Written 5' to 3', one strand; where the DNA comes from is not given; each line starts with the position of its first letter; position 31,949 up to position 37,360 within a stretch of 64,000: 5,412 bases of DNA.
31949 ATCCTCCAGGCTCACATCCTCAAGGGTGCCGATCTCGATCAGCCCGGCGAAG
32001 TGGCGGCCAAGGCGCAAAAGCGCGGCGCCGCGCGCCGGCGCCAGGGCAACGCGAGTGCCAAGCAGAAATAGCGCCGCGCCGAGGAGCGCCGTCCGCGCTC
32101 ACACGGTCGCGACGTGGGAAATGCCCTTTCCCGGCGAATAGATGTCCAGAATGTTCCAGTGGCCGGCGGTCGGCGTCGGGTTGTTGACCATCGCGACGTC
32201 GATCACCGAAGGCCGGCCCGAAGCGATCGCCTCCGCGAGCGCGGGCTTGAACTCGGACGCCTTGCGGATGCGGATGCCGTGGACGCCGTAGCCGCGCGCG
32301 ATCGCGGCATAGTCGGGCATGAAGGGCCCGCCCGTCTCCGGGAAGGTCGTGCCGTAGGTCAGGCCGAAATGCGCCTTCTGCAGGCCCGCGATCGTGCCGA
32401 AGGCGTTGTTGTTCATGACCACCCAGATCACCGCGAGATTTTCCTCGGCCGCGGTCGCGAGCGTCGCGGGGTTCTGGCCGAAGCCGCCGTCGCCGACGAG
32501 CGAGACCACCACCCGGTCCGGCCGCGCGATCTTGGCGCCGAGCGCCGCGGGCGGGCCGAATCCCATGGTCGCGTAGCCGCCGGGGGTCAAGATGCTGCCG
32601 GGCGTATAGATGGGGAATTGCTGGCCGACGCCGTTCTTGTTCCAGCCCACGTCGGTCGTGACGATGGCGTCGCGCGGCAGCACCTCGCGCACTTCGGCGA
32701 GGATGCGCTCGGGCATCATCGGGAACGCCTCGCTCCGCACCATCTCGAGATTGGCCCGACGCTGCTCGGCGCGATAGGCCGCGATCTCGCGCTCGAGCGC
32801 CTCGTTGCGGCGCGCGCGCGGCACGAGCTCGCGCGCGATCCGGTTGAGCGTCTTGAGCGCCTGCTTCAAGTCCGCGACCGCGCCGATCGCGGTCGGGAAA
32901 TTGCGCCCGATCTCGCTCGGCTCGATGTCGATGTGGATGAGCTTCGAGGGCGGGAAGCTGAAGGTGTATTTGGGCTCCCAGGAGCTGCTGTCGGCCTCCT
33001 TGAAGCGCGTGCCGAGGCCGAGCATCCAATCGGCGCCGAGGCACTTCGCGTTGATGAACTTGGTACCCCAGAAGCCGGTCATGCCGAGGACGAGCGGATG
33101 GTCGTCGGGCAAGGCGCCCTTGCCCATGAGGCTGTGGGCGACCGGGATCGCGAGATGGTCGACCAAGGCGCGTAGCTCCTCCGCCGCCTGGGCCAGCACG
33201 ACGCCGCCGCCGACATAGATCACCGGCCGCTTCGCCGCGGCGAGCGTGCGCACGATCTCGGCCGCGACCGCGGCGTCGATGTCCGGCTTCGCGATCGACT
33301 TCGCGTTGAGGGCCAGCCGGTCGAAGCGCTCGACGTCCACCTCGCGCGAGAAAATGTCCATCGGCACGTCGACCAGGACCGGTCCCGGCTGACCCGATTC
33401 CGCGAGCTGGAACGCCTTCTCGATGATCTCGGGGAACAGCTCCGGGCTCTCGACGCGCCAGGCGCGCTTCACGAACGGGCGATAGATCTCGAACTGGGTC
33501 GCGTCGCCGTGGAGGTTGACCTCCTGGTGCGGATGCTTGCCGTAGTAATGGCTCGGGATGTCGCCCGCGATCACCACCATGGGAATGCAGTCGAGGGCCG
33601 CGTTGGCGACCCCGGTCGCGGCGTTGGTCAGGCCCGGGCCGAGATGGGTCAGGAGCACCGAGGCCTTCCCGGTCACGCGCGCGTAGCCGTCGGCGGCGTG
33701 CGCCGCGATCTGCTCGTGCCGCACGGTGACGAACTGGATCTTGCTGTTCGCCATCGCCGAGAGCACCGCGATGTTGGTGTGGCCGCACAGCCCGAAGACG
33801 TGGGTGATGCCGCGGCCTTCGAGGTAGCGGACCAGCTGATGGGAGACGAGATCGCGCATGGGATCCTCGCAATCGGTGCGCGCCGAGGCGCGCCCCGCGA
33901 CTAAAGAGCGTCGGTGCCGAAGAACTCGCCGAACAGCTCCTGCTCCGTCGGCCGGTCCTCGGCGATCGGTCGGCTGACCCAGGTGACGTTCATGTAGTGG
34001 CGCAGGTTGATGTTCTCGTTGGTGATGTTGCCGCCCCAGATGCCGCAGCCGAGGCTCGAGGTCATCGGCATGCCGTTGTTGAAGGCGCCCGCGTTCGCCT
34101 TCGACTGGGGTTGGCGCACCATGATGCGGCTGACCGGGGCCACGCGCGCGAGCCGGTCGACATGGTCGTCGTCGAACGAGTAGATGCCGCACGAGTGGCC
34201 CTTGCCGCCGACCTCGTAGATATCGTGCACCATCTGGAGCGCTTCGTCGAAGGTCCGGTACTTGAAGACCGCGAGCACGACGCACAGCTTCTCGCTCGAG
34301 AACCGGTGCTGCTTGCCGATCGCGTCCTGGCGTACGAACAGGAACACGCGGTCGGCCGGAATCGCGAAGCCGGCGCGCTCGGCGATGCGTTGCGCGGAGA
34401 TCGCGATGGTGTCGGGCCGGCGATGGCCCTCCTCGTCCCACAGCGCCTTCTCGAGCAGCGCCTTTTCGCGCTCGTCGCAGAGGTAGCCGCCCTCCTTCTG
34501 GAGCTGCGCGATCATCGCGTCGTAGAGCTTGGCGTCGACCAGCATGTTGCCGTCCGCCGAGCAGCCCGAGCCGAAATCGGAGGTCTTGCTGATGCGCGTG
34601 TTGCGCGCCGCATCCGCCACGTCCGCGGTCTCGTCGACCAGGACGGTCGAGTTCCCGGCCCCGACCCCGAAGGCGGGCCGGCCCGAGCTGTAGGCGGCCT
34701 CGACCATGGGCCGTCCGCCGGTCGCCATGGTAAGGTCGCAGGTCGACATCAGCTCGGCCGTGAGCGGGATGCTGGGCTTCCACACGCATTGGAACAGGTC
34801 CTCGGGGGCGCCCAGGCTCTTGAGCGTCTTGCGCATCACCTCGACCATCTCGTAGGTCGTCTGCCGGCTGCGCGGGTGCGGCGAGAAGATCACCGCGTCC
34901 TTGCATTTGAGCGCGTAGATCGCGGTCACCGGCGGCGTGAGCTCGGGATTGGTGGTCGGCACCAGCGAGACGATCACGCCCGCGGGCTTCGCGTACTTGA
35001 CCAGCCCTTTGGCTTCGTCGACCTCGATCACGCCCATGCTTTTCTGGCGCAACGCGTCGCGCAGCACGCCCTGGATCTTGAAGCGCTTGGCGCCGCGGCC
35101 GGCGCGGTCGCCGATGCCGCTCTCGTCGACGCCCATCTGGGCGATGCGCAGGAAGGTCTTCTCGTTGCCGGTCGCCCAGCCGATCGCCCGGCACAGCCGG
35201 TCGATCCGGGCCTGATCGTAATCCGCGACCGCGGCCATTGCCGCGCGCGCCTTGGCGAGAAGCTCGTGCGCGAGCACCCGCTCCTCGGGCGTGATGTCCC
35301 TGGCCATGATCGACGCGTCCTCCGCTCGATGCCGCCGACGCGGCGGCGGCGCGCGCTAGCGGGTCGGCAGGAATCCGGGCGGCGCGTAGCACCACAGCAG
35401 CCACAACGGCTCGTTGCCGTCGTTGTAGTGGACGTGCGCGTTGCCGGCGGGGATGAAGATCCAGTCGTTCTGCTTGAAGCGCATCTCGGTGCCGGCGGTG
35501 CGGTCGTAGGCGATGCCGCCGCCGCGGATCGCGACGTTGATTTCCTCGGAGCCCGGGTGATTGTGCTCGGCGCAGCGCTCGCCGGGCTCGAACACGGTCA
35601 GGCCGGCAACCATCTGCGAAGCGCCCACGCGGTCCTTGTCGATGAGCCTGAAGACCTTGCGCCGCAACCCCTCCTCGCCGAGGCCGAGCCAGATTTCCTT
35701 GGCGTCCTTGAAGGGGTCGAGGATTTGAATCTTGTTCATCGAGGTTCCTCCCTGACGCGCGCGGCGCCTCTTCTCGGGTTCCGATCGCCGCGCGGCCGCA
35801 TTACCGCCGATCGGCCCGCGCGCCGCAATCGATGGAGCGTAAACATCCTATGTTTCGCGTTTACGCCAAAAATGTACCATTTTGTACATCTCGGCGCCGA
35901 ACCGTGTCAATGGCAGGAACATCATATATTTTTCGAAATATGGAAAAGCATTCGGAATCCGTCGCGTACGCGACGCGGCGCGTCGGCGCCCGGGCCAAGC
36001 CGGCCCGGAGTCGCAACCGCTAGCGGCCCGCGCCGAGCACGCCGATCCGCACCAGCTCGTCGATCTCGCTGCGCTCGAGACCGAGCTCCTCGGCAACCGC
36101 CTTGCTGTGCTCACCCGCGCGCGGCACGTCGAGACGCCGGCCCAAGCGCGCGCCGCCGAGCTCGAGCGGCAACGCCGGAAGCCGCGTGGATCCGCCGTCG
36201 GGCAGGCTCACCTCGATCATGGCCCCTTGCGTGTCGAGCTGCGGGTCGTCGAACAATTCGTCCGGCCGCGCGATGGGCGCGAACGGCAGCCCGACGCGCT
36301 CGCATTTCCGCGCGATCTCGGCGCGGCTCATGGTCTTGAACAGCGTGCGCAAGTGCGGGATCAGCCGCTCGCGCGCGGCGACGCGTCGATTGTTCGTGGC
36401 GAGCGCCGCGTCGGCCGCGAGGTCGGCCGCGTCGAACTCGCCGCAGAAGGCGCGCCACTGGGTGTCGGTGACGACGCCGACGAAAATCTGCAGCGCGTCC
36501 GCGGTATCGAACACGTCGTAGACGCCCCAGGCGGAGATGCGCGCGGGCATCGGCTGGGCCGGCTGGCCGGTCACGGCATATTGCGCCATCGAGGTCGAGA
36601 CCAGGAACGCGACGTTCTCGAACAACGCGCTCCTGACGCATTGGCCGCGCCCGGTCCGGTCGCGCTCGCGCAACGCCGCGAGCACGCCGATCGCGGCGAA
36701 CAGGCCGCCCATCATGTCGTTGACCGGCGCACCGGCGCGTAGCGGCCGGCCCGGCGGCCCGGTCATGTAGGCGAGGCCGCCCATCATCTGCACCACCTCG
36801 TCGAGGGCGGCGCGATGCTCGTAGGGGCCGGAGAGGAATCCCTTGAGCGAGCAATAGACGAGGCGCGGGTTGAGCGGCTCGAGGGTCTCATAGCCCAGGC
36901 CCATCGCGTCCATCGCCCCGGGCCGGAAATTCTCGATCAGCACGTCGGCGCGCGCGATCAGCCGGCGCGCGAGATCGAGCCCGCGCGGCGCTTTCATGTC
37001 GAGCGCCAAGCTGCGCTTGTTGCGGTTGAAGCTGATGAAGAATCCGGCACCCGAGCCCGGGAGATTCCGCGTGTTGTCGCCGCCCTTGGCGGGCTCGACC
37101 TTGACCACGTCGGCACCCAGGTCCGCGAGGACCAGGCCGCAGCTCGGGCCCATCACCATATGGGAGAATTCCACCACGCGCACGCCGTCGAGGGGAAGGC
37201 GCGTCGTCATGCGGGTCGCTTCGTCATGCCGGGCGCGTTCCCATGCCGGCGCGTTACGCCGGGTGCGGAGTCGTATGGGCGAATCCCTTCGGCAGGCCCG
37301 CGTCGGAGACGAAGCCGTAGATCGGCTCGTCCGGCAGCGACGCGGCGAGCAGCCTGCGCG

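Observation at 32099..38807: aroQ - HMG-CoA-lyase-like - CaiB CoA-transferase operon, then cupin - acylating ALDH - TPP-enzyme operon: candidate novel short-chain acyl-CoA pathway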

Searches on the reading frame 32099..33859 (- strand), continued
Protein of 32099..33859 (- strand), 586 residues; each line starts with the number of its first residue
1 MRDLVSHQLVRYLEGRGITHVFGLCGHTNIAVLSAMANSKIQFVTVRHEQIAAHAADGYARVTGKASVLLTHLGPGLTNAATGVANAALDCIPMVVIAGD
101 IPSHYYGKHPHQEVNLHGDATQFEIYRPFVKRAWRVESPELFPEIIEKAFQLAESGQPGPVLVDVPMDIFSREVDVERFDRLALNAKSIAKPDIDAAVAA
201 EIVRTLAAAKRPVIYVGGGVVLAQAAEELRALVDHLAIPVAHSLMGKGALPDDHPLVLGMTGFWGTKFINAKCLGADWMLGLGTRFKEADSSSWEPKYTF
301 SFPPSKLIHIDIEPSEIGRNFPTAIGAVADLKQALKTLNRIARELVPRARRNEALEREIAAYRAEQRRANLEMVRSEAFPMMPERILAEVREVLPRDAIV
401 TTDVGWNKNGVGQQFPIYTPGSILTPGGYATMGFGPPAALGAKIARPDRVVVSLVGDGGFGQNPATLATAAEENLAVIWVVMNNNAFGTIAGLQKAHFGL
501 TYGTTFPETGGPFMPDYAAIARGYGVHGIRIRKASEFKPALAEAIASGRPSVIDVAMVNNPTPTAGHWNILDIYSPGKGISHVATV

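Call 69: find_encoding_contigs(protein=P0227, flank=8000, max_places=1)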
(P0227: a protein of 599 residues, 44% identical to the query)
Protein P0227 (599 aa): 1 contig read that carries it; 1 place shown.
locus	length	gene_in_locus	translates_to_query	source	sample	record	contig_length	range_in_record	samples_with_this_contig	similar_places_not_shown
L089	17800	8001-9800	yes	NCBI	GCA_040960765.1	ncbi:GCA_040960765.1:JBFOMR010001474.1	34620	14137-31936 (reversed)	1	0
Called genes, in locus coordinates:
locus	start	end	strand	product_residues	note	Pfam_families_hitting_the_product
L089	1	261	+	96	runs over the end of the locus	PF00589:Phage_integrase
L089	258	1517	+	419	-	PF00589:Phage_integrase (weak), PF02899:Phage_int_SAM_1 (weak)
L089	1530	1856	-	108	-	-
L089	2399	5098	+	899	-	PF00239:Resolvase, PF07508:Recombinase, PF13408:Zn_ribbon_recom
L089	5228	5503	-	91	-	-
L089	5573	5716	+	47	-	-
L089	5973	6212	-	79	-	-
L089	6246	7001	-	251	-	PF00378:ECH_1, PF16113:ECH_2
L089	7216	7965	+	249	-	PF01978:TrmB (weak), PF09339:HTH_IclR, PF12802:MarR_2 (weak), PF01614:IclR_C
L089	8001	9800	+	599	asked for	PF02776:TPP_enzyme_N, PF00205:TPP_enzyme_M, PF02775:TPP_enzyme_C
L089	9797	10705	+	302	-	PF01261:AP_endonuc_2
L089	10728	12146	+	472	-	PF13416:SBP_bac_8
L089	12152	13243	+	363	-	PF13088:BNR_2, PF02012:BNR (faint)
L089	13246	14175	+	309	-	PF00528:BPD_transp_1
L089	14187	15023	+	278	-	PF00528:BPD_transp_1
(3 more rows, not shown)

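Call 70: find_encoding_contigs(protein=P0228, flank=8000, max_places=1)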
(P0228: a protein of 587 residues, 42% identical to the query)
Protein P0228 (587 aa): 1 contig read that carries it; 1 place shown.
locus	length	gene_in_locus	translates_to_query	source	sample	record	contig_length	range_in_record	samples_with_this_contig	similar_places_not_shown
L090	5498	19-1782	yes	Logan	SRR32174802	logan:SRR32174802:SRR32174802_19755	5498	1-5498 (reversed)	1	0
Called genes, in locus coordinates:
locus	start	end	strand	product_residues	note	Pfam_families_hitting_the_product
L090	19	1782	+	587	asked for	PF02776:TPP_enzyme_N, PF00205:TPP_enzyme_M, PF02775:TPP_enzyme_C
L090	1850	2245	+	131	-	PF07883:Cupin_2, PF02311:AraC_binding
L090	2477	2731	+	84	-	-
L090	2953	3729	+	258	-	PF00106:adh_short, PF08659:KR, PF13561:adh_short_C2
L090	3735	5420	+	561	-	PF02776:TPP_enzyme_N, PF00205:TPP_enzyme_M, PF02775:TPP_enzyme_C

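Call 71: find_encoding_contigs(protein=P0229, flank=8000, max_places=1)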
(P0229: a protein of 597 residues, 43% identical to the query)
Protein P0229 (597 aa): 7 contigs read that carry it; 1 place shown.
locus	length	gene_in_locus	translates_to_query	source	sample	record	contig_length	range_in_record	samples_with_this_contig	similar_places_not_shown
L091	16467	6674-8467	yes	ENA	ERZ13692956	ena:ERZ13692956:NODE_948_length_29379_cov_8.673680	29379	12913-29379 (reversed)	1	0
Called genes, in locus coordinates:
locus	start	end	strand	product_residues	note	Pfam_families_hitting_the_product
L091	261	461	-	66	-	PF01695:IstB_IS21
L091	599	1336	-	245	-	-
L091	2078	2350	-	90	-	-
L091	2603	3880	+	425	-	PF04734:Ceramidase_alk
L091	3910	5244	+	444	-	-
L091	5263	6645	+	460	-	PF00202:Aminotran_3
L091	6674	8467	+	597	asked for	PF02776:TPP_enzyme_N, PF00205:TPP_enzyme_M, PF02775:TPP_enzyme_C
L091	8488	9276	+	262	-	PF09339:HTH_IclR, PF01614:IclR_C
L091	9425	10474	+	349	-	PF02012:BNR (faint), PF13088:BNR_2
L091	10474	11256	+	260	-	PF03328:HpcH_HpaI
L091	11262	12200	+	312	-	PF00389:2-Hacid_dh, PF02826:2-Hacid_dh_C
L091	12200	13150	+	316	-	PF00389:2-Hacid_dh, PF02826:2-Hacid_dh_C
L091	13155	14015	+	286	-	PF01261:AP_endonuc_2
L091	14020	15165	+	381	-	PF00155:Aminotran_1_2, PF00266:Aminotran_5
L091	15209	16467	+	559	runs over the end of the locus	PF00496:SBP_bac_5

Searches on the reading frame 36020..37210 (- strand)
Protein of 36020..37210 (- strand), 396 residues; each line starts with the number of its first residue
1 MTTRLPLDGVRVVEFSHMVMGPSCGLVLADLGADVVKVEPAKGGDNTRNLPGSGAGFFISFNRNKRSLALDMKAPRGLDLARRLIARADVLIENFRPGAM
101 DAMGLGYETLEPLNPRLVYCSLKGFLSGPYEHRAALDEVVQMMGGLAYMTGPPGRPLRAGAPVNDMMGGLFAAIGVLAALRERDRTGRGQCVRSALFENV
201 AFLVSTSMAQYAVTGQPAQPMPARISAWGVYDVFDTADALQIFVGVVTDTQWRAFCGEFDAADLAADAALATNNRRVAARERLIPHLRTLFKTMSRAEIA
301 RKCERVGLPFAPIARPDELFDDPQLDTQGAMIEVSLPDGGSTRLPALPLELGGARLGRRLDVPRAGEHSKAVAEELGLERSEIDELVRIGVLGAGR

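Call 6: search_protein_families(library=pfam, proteins=[window:36020-37210:-])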
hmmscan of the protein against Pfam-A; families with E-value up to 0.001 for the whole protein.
window:36020-37210:- (396 aa): 1 family
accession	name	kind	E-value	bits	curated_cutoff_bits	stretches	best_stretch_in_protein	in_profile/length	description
PF02515.22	CoA_transf_3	-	1.2e-112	377.2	23.3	1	7-369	1-366/366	CoA-transferase family III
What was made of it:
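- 36020..37210 (-): Class III (CaiB/BaiF) CoA-transferase, 396 aa. Proposed to activate the free ring-derived acid, or to move CoA between its carboxylates. CoA_transf_3, 377 bits (call 6).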

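Call 7: search_protein_families(library=ncbifam, proteins=[window:36020-37210:-])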
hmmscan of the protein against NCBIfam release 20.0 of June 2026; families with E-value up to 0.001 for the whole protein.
window:36020-37210:- (396 aa): 7 families
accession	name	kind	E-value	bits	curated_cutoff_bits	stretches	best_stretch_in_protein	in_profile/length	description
NF052585.1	SucGlutTfsCaiB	equivalog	8.1e-79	265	750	1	3-377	4-389/394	succinate--glutarate CoA-transferase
NF003809.0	PRK05398.1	subfamily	4.4e-72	242.9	442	2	5-203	3-207/416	formyl-CoA transferase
TIGR03253.1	oxalate_frc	equivalog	7.8e-72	242.2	504.2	2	6-204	3-207/416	formyl-CoA transferase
NF041294.1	Scnl_mescCoAtase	equivalog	4.1e-60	203.9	700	1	7-341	4-347/381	succinyl-CoA:mesaconate CoA-transferase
NF008511.0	PRK11430.1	equivalog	3.7e-56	190.9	522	1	4-353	7-355/381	CoA:oxalate CoA-transferase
TIGR04253.1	mesacon_CoA_iso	equivalog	2.7e-36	125.4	725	1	7-391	3-399/403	2-methylfumaryl-CoA isomerase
NF002914.1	PRK03525.1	equivalog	4.4e-25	88.4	413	1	6-391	9-396/400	L-carnitine CoA-transferase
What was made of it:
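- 36020..37210 (-): It is far below all equivalog cut-offs (call 7).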

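Call 44: search_solved_structures(query=window:36020-37210:-, max_evalue=1e-20)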
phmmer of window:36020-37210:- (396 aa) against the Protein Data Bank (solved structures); distinct sequences matched with E-value up to 1e-20: 32.
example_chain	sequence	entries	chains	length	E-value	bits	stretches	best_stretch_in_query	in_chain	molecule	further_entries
4ed9_A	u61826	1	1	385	5.8e-62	213.4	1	5-376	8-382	CAIB/BAIF family protein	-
9br6_A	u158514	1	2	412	5.2e-59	203.6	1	5-392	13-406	Succinate--hydroxymethylglutarate CoA-transferase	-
9br7_A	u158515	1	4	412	5.7e-59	203.5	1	5-392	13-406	Succinate--hydroxymethylglutarate CoA-transferase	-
2vjo_A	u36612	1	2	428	6e-57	196.9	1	5-206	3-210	FORMYL-COENZYME A TRANSFERASE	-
1p5h_A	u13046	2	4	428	8.2e-57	196.4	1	5-206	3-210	Formyl-coenzyme A transferase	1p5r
2vjp_A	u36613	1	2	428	9e-57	196.3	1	5-206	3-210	FORMYL-COENZYME A TRANSFERASE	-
2vjq_A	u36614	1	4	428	1e-56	196.1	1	5-206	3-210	FORMYL-COENZYME A TRANSFERASE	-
2vjn_A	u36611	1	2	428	1.1e-56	196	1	5-206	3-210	FORMYL-COENZYME A TRANSFERASE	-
2vjk_A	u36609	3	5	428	1.1e-56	195.9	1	5-206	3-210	FORMYL-COENZYME A TRANSFERASE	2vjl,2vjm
1t4c_A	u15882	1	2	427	1.4e-56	195.6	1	6-206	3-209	Formyl-CoA:oxalate CoA-transferase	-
10uh_A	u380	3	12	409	2.1e-56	195.1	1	5-392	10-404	Formyl-coenzyme a transferase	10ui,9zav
1vgr_A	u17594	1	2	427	5e-56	193.8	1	6-206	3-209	Formyl-coenzyme A transferase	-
1t3z_A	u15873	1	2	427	9.6e-56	192.9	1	6-206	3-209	Formyl-coenzyme A transferase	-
2vjm_B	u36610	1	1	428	1.1e-55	192.7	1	5-206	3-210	FORMYL-COENZYME A TRANSFERASE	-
1vgq_A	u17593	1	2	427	1.8e-55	192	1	6-206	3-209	Formyl-coenzyme A transferase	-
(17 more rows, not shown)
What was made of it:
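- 36020..37210 (-): The nearest PDB entries are 4ed9, SUGCT at 204 bits and Frc at 197 bits (call 44).
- CaiB is closest to the dicarboxylate transferase SUGCT (call 44). CaiB relatives use succinyl-CoA (call 44). CaiB has weak similarity to Frc and SUGCT (calls 7, 44).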
